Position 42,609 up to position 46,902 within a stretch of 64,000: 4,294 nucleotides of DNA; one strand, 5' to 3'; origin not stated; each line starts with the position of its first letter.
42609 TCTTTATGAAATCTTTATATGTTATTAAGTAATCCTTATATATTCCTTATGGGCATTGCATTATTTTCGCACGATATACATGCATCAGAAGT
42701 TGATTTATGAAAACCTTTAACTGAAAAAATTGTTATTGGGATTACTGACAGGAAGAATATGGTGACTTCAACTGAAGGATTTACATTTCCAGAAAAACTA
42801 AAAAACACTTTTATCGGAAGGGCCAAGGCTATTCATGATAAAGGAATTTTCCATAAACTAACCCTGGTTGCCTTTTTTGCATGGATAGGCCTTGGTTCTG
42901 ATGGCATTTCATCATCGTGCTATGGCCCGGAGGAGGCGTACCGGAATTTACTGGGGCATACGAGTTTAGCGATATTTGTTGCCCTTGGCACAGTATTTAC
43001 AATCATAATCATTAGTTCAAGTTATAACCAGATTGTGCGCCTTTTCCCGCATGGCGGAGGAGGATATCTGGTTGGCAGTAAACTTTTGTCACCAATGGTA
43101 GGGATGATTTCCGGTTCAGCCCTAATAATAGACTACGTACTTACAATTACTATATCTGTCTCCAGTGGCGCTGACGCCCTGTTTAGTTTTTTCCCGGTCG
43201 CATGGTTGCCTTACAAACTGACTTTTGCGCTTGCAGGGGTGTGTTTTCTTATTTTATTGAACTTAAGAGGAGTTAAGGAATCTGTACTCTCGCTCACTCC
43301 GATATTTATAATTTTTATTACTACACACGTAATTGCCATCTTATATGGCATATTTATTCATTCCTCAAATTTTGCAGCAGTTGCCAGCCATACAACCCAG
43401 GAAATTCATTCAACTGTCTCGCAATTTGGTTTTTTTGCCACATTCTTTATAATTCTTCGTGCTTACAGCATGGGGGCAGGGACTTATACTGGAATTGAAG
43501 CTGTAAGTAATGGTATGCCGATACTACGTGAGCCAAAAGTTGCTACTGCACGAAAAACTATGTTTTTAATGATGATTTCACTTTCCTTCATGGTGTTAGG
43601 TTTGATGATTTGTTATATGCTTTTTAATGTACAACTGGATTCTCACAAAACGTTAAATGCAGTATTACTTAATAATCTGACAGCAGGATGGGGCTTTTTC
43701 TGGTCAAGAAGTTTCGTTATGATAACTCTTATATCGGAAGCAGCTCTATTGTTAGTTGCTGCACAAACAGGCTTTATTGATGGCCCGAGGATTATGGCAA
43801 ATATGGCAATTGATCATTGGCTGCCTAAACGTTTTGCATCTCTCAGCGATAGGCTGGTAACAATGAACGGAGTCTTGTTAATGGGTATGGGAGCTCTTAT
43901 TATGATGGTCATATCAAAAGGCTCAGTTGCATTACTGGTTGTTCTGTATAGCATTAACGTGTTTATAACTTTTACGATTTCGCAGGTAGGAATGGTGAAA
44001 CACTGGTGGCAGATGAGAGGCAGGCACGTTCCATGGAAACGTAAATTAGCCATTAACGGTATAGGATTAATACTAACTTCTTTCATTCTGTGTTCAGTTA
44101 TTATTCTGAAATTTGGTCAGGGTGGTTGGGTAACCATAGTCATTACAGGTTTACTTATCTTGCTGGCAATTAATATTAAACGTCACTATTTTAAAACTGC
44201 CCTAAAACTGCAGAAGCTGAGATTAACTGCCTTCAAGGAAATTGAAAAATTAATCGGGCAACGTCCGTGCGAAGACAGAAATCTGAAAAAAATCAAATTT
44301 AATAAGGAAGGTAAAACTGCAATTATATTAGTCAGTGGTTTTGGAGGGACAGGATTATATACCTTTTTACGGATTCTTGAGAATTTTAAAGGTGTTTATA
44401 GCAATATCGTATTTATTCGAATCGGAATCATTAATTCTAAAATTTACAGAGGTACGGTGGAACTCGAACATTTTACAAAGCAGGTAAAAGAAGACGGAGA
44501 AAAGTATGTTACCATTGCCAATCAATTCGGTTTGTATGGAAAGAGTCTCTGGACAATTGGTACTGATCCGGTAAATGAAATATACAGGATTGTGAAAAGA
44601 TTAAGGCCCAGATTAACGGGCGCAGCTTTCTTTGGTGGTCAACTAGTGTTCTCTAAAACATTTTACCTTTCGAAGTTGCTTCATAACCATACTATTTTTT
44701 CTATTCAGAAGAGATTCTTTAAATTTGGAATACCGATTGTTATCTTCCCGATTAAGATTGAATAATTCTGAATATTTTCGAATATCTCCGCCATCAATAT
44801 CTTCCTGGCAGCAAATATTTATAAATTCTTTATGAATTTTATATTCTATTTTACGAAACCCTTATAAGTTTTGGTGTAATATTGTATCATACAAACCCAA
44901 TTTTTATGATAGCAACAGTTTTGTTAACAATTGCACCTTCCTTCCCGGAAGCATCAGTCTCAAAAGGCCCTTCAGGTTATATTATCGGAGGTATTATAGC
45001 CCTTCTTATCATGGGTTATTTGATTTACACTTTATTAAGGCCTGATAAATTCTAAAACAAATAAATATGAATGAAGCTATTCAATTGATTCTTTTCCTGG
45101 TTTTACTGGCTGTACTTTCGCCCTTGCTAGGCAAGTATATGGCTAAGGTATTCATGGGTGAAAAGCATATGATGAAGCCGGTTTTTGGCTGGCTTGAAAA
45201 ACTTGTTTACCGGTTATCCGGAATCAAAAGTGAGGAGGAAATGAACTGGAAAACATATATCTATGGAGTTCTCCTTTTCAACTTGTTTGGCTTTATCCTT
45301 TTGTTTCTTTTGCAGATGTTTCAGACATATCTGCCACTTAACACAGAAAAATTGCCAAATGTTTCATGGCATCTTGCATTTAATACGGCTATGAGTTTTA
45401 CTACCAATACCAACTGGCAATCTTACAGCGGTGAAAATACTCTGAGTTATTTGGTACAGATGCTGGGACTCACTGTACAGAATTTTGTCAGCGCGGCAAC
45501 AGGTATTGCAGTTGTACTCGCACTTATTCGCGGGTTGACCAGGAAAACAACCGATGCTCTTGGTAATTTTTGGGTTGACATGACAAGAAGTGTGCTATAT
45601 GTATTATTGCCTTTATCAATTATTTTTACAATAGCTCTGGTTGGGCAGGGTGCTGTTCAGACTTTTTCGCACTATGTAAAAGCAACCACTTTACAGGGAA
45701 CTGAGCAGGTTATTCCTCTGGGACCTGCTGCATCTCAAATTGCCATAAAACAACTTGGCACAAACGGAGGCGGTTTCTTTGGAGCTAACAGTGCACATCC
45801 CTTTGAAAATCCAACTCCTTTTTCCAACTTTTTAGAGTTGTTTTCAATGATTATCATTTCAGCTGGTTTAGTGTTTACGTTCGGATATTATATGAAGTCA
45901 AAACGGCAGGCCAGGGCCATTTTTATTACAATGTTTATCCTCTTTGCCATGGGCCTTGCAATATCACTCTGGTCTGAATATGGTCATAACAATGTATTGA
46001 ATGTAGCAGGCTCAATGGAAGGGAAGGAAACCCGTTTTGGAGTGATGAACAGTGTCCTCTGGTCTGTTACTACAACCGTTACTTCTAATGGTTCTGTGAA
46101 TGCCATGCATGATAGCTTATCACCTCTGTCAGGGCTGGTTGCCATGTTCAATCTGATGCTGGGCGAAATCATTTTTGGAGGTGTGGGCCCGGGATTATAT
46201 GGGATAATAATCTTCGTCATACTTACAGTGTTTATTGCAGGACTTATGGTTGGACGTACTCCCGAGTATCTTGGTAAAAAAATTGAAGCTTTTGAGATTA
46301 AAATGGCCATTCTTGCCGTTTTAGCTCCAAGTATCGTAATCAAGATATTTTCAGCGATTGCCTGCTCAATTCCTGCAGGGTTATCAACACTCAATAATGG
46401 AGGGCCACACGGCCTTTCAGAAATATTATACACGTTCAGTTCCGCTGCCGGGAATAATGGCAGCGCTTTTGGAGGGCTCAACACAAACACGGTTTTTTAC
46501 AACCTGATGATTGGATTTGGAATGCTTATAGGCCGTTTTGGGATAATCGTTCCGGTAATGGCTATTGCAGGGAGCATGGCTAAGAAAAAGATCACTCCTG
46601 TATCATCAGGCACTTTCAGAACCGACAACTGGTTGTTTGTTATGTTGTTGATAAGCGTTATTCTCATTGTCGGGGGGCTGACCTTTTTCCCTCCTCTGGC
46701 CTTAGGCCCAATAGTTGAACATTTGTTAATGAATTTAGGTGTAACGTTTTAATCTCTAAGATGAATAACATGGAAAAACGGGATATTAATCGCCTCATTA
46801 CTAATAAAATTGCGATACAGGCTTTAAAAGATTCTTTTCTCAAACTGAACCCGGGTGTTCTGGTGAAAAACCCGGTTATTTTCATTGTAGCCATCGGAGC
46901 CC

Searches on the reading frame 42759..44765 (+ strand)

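Call 58: search_protein_families(library=pfam, proteins=[window:42759-44765:+], max_evalue=0.00001)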
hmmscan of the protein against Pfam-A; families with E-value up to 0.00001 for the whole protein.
window:42759-44765:+ (668 aa): 1 family
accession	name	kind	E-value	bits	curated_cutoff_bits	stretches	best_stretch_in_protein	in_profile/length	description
PF13520.12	AA_permease_2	-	2.8e-22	79.7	27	1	58-457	18-414/427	Amino acid permease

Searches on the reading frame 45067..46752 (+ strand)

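Call 58: search_protein_families(library=pfam, proteins=[window:45067-46752:+], max_evalue=0.00001)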
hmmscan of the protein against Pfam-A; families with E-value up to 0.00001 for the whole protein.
window:45067-46752:+ (561 aa): 1 family
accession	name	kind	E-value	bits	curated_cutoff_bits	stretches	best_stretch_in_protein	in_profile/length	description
PF03814.21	KdpA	-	9.3e-244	810.1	22.6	1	9-553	2-548/548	Potassium-transporting ATPase A subunit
